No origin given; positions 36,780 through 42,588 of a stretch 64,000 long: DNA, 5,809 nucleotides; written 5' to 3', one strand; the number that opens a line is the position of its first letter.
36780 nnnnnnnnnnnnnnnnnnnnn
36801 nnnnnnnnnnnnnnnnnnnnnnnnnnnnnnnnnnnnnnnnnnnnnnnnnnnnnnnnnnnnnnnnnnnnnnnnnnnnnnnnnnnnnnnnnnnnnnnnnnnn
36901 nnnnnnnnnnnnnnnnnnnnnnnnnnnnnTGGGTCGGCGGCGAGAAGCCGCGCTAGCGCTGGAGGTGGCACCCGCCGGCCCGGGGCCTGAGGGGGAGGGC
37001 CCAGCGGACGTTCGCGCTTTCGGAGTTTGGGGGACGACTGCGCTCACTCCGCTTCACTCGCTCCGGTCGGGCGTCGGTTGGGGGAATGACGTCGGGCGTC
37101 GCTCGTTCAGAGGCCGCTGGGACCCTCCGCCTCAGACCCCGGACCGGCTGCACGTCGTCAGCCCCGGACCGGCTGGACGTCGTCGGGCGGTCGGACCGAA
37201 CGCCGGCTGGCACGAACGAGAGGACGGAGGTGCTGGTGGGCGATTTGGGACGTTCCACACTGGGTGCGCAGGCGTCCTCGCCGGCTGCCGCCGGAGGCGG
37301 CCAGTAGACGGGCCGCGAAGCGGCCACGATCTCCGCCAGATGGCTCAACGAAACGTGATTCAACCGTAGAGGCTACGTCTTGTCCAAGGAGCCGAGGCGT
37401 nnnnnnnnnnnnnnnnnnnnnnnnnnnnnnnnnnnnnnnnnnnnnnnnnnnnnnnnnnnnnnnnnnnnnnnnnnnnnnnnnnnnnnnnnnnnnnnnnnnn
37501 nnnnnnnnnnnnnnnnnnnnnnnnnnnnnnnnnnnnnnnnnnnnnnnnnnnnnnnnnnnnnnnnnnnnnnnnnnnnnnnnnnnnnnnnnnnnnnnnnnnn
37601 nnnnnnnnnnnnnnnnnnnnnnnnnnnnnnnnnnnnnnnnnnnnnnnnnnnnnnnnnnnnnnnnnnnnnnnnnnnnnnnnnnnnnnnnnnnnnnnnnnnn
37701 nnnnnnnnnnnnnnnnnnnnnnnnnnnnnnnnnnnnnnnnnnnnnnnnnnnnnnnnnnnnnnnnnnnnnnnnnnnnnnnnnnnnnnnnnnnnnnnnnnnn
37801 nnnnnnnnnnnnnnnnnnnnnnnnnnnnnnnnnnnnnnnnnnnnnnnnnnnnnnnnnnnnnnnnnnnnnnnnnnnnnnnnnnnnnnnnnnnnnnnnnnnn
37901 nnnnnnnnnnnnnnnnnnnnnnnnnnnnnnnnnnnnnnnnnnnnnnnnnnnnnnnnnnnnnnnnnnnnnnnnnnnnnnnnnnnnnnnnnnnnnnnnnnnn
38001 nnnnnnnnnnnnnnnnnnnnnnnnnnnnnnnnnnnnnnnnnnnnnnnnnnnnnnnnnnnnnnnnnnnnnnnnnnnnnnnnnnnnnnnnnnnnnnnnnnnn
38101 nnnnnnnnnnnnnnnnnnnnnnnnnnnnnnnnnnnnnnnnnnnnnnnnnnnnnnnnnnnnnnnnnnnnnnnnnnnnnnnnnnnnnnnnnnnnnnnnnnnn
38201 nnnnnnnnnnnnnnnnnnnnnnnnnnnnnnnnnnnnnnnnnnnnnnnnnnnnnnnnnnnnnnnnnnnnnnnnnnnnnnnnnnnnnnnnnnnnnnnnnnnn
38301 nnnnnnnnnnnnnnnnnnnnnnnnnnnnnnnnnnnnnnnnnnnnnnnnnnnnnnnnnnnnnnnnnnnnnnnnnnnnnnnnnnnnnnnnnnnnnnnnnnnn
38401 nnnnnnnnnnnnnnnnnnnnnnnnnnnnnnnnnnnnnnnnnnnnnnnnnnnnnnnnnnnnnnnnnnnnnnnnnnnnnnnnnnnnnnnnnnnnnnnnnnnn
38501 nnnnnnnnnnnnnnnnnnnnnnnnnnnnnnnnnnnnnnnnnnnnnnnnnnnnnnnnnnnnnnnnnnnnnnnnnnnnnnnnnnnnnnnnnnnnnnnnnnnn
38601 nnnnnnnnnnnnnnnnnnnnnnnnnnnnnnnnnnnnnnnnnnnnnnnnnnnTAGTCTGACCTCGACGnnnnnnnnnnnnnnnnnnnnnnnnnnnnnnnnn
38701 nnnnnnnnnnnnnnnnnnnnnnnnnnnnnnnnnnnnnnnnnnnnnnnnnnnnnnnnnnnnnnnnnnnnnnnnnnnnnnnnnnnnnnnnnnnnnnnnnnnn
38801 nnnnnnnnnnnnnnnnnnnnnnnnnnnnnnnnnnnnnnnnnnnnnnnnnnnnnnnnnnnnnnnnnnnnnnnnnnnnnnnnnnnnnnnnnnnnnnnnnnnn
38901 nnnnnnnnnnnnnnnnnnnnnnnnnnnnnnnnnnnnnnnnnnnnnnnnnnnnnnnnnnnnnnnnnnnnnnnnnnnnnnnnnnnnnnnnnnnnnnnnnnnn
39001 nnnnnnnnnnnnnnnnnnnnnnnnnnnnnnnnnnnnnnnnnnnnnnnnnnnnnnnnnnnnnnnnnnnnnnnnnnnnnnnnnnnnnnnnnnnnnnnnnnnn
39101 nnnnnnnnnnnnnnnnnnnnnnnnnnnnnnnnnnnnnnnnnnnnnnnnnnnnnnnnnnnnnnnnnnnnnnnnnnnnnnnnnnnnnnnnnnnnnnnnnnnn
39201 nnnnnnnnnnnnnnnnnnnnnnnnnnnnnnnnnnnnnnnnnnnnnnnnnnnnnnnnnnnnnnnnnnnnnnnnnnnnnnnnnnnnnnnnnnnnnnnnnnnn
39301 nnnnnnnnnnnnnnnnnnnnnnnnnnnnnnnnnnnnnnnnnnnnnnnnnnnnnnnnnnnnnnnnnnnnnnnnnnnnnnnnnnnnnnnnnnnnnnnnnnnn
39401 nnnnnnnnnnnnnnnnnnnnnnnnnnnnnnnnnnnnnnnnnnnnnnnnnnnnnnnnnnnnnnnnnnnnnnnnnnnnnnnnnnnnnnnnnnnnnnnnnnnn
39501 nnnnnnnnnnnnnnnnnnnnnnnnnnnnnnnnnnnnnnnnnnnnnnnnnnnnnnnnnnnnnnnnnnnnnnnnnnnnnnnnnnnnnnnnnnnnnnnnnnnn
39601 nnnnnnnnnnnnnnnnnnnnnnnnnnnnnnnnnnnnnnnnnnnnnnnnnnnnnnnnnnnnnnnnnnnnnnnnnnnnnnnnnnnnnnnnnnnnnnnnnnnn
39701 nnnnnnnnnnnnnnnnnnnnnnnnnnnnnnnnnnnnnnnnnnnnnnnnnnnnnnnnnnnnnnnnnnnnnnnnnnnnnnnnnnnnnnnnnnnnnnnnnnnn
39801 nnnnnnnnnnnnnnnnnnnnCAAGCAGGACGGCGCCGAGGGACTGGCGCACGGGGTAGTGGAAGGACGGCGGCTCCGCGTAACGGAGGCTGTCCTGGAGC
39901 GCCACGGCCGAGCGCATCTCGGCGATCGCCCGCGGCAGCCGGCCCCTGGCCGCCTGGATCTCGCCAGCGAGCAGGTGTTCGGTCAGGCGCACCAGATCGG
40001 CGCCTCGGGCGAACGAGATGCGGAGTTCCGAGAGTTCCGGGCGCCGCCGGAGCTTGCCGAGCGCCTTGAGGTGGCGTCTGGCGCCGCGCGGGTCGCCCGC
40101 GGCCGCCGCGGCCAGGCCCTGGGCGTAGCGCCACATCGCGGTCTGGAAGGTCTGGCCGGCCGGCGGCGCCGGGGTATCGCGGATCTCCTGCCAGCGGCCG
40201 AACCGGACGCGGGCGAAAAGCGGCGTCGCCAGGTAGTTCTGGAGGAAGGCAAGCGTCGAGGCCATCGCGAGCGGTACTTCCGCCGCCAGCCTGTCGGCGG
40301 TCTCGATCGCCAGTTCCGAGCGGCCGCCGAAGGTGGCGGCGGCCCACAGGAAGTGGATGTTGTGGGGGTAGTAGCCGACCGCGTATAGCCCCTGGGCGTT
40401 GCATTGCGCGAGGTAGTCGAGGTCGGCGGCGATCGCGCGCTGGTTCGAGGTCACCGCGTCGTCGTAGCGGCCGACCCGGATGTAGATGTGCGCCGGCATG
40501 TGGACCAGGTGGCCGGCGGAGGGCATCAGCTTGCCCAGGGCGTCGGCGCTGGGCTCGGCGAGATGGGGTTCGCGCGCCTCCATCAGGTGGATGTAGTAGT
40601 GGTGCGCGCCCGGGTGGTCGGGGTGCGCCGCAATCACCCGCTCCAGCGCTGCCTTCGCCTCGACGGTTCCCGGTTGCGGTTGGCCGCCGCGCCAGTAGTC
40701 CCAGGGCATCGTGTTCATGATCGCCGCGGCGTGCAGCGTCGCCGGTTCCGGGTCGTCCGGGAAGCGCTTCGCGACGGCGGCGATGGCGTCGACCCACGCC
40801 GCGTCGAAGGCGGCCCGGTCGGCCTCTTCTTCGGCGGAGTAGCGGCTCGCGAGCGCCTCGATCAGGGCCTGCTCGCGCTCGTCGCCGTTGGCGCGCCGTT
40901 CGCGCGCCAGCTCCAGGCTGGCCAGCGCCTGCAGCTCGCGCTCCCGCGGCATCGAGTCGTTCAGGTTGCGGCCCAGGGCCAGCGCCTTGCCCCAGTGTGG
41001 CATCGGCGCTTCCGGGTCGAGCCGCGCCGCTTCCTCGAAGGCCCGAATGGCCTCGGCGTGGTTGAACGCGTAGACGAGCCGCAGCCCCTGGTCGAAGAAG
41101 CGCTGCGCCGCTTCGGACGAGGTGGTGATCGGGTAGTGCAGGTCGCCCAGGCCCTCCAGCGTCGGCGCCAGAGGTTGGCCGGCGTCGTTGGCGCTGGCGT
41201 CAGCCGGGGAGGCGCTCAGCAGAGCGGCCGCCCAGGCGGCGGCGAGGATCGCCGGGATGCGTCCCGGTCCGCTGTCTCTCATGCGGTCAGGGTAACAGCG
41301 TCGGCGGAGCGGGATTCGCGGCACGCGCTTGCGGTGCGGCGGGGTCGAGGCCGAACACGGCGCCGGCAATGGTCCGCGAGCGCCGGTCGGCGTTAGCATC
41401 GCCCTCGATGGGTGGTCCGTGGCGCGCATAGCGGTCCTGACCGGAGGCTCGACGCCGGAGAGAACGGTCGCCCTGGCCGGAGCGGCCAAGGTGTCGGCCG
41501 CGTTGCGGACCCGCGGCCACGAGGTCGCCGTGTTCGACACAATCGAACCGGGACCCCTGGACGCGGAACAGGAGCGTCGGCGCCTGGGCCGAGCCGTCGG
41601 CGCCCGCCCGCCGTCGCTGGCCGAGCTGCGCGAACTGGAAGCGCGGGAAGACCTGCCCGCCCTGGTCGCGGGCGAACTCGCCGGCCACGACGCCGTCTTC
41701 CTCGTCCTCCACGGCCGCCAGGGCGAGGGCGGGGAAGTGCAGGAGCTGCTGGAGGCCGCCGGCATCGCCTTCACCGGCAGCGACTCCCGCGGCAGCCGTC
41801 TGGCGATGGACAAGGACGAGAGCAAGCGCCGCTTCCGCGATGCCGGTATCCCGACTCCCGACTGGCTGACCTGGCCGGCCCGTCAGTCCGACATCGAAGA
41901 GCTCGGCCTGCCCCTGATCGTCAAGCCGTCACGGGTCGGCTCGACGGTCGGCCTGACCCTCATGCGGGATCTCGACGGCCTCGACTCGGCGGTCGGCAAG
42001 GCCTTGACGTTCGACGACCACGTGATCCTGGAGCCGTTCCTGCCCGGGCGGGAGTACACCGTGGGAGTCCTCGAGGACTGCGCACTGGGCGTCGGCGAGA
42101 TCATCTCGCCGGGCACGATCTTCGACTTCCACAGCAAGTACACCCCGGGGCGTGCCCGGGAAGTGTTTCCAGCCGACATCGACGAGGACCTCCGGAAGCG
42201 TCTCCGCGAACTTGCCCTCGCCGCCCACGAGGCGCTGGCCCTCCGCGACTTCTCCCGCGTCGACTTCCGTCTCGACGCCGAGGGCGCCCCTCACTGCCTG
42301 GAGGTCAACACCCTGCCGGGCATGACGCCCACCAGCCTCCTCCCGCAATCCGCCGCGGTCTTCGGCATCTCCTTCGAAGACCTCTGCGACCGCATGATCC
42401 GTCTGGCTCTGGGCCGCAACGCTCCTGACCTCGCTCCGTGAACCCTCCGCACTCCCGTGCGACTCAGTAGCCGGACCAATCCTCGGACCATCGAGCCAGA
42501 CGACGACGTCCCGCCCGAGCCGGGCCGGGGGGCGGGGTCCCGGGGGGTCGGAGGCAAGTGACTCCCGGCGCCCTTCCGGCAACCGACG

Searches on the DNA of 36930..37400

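Call 8: search_rna_families(source=window, start=36930, end=37400, threshold=evalue, max_evalue=10, show_alignments=3)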
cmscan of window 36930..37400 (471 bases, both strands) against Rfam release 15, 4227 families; matches with E-value up to 10: 2.
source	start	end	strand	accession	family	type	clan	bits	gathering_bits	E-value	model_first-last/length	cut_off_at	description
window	36967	37014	-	RF02224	sX5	Gene; sRNA;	-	17.3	50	0.29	1-49/49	no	Xanthomonadaceae sRNA sX5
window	36970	37079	+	RF03458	mir-766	Gene; miRNA;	-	14.1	110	4.3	1-108/108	no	mir-766 microRNA precursor family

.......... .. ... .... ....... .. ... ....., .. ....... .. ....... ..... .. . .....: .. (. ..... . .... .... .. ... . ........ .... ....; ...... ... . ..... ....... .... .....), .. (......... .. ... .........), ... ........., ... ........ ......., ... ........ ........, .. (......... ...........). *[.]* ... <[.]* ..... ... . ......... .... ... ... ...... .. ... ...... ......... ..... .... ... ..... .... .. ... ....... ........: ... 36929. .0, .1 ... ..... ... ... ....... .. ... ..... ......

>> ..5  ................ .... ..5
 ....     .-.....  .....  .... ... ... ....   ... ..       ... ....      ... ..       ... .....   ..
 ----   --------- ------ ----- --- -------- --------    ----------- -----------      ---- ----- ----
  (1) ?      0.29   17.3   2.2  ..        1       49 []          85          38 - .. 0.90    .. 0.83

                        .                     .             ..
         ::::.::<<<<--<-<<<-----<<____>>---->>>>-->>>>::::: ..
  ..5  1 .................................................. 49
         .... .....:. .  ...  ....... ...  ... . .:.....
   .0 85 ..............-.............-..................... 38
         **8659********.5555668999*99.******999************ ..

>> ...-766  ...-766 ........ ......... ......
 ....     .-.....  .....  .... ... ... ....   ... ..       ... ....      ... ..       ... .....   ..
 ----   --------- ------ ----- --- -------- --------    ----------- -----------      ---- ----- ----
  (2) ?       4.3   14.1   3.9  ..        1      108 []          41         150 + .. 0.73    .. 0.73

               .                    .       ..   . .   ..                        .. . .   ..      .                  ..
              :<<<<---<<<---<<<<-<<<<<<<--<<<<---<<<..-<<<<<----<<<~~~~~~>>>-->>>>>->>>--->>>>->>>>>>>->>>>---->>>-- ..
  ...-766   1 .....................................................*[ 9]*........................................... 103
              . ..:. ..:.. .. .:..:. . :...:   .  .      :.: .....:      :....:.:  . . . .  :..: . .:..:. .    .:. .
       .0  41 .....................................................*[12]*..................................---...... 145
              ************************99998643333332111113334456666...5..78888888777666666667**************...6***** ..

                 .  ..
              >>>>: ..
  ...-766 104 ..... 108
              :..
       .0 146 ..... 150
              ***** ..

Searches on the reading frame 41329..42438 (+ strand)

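Call 37: search_protein_families(library=pfam, proteins=[window:41329-42438:+])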
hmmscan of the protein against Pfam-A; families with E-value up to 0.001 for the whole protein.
window:41329-42438:+ (370 aa): 4 families
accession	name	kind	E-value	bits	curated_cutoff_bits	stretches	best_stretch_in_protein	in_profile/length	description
PF07478.18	Dala_Dala_lig_C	-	1.5e-46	158.9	24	1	187-357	30-203/204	D-ala D-ala ligase C-terminus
PF01820.27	Dala_Dala_lig_N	-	1.9e-15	57.9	34.6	1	33-151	1-121/121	D-ala D-ala ligase N-terminus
PF02655.19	ATP-grasp_3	-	4.1e-05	24.1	23.2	1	160-327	2-154/160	ATP-grasp domain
PF02786.22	CPSase_L_D2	-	0.00069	19.6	19.8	0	189-328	34-178/211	Carbamoyl-phosphate synthase L chain, ATP binding domain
